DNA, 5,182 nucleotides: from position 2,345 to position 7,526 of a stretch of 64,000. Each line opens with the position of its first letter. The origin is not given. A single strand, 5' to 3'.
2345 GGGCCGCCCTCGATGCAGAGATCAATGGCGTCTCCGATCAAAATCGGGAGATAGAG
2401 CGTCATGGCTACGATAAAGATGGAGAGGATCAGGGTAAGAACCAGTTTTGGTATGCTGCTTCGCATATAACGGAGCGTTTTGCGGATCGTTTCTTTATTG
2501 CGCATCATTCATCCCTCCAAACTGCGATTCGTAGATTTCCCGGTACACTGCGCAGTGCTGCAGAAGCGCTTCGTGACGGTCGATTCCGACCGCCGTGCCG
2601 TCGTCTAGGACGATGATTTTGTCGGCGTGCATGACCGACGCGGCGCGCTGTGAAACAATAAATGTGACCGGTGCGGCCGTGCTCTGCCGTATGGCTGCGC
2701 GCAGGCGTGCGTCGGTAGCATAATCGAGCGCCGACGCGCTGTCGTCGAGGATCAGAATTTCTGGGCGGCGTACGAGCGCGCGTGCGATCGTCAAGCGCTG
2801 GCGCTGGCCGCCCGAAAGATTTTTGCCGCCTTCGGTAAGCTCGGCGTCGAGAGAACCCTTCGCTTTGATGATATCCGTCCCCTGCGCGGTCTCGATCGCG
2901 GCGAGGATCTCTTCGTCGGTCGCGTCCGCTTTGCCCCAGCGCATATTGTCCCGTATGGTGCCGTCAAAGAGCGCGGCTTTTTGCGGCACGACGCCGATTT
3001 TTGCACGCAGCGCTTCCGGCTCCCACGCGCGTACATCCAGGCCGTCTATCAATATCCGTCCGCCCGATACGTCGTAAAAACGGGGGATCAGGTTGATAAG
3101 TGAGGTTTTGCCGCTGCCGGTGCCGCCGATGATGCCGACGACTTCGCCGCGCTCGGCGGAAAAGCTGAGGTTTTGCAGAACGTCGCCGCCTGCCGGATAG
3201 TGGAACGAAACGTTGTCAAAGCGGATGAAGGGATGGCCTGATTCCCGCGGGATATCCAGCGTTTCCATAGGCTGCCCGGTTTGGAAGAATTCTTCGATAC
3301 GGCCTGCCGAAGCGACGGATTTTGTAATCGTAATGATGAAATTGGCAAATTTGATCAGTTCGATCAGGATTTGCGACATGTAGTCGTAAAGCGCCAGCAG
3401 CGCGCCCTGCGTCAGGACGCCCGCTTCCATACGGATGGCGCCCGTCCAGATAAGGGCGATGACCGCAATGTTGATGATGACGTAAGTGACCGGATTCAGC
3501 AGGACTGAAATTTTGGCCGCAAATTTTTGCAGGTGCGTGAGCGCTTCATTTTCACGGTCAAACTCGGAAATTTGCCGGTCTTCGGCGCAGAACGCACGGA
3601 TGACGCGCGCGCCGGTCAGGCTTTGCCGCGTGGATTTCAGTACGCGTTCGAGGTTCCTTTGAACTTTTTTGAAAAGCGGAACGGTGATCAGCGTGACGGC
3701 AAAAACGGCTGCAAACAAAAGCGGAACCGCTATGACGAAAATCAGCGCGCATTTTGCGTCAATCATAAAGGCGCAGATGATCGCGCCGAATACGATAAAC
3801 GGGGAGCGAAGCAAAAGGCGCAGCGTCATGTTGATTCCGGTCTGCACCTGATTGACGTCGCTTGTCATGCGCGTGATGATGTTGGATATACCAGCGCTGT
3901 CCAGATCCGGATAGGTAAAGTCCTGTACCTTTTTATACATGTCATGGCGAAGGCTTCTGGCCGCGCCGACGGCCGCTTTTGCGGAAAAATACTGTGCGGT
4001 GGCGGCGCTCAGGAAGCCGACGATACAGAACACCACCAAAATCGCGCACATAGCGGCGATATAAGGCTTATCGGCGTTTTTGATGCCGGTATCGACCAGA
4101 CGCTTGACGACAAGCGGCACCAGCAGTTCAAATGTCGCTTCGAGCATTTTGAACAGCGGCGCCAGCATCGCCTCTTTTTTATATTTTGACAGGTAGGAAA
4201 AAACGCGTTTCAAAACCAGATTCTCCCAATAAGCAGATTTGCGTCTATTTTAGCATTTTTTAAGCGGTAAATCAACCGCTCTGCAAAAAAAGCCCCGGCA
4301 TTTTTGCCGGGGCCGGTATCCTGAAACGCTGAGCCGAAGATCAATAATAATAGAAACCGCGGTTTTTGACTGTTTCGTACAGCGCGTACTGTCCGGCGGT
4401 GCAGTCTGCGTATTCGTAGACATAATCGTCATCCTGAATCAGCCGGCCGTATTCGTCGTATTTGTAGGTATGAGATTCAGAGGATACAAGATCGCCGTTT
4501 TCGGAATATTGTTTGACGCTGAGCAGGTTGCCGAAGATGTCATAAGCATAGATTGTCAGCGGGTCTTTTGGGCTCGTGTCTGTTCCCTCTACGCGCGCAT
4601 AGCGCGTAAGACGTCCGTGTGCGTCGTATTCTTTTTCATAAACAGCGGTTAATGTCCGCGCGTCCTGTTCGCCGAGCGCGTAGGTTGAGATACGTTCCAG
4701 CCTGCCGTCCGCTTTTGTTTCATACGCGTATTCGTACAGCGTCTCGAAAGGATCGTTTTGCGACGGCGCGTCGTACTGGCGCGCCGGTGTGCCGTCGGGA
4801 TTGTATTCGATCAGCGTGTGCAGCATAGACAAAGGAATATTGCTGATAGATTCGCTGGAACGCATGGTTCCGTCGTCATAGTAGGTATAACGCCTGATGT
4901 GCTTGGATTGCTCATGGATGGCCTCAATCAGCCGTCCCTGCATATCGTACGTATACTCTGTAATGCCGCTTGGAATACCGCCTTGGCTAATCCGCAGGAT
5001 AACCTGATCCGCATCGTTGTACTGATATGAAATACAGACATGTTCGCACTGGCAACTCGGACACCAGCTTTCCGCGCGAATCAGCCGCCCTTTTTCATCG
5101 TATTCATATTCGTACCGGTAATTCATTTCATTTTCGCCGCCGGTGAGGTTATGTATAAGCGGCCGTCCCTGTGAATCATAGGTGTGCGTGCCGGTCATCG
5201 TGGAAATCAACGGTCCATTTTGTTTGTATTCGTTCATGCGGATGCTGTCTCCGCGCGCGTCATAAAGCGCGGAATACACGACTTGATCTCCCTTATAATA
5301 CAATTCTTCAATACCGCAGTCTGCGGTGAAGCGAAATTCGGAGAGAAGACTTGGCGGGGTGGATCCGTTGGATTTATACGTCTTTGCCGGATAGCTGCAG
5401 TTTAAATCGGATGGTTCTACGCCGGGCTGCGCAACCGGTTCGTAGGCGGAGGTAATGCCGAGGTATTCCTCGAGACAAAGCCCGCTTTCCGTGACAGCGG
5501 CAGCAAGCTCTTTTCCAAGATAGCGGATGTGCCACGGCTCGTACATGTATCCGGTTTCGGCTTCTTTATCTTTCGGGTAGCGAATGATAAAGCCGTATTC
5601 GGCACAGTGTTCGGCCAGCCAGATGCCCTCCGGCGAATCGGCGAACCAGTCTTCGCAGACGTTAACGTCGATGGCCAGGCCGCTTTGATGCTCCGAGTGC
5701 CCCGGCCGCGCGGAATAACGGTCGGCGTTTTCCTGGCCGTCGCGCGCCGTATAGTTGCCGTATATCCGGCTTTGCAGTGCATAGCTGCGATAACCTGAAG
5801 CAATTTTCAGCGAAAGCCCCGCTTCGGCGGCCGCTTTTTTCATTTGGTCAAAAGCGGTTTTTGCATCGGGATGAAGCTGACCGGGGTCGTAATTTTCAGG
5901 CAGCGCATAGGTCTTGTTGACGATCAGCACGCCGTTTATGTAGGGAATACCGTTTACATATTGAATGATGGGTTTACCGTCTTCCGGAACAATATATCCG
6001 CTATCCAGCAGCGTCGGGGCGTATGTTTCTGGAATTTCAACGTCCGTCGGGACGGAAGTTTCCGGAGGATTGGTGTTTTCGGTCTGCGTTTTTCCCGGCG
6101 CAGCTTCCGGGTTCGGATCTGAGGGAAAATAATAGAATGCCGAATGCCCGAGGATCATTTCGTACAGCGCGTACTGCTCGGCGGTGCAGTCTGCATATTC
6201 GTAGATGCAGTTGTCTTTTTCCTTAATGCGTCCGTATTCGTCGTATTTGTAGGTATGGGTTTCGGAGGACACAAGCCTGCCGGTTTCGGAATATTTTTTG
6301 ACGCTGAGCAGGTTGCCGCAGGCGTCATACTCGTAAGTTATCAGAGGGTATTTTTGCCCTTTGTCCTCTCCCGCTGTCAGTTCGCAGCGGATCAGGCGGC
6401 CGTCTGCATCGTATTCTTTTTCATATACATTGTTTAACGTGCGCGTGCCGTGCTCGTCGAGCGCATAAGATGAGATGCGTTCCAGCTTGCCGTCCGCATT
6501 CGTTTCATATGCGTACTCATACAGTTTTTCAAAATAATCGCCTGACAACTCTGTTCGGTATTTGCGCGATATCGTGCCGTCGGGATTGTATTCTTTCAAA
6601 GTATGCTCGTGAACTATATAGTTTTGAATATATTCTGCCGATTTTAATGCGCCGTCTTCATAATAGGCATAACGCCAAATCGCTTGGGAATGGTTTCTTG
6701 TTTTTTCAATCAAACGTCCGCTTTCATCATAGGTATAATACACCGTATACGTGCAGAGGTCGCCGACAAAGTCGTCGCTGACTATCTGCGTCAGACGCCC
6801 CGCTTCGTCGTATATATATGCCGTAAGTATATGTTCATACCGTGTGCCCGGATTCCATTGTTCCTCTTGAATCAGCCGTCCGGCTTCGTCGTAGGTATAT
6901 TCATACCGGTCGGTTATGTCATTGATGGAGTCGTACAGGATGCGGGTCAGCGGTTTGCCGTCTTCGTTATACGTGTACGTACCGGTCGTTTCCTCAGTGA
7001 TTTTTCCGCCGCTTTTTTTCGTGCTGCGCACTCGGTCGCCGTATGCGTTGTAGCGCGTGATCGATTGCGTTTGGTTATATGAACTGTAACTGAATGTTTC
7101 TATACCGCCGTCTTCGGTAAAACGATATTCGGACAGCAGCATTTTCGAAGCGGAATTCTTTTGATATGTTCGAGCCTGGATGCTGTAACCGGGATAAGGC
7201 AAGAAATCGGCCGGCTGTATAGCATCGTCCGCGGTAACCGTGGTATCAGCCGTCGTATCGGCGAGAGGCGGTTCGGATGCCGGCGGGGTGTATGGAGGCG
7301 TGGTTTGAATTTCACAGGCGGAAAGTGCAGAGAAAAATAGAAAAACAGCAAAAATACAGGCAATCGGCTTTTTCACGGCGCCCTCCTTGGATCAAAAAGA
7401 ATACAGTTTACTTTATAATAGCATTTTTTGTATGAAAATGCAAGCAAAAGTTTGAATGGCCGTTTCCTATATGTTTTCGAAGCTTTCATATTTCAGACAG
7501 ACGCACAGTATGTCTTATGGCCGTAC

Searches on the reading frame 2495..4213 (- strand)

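Call 23: search_protein_families(library=pfam, proteins=[window:2495-4213:-], max_evalue=0.00001)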
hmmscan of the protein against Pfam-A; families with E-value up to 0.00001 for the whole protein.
window:2495-4213:- (572 aa): 2 families
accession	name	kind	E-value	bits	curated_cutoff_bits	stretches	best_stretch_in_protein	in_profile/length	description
PF00664.28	ABC_membrane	-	1.3e-41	143.5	28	1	17-282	3-270/274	ABC transporter transmembrane region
PF00005.33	ABC_tran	-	7.3e-31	108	25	1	346-492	1-135/137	ABC transporter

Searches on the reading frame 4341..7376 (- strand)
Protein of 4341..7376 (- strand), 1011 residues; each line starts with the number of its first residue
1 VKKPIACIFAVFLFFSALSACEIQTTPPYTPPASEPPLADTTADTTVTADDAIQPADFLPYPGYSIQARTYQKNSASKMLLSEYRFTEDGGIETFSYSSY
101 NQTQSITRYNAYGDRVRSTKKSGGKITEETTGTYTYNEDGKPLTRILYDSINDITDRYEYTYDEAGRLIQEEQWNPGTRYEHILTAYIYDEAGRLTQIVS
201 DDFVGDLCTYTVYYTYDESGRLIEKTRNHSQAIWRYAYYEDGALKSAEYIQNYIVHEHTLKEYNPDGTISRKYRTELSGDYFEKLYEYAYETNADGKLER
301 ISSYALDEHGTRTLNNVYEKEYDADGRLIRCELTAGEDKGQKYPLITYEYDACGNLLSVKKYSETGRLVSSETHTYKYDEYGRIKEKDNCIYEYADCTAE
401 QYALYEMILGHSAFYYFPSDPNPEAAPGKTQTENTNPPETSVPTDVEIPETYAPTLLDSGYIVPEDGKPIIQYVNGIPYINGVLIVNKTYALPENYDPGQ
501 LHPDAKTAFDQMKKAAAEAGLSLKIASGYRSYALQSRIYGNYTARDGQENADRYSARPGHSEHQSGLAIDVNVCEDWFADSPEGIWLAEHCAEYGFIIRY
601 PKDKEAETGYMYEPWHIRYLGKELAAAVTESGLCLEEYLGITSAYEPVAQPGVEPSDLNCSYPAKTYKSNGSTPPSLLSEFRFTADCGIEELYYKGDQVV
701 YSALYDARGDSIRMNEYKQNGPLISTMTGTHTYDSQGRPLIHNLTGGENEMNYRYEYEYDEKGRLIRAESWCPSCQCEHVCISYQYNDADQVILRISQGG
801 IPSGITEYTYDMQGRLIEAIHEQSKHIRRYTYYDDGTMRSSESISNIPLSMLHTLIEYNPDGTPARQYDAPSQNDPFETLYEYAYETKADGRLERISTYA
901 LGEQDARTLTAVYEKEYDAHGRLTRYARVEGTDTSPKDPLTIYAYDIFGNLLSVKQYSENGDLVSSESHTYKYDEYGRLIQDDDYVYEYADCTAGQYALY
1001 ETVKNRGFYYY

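Call 23: search_protein_families(library=pfam, proteins=[window:4341-7376:-], max_evalue=0.00001)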
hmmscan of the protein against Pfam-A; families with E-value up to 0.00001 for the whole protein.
window:4341-7376:- (1011 aa): 2 families
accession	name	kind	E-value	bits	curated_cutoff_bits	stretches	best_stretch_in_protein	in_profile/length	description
PF02557.22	VanY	-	1.4e-40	138.6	25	1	500-622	3-132/132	D-alanyl-D-alanine carboxypeptidase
PF05593.20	RHS_repeat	-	5.4e-19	68.5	22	0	162-200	1-33/38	RHS Repeat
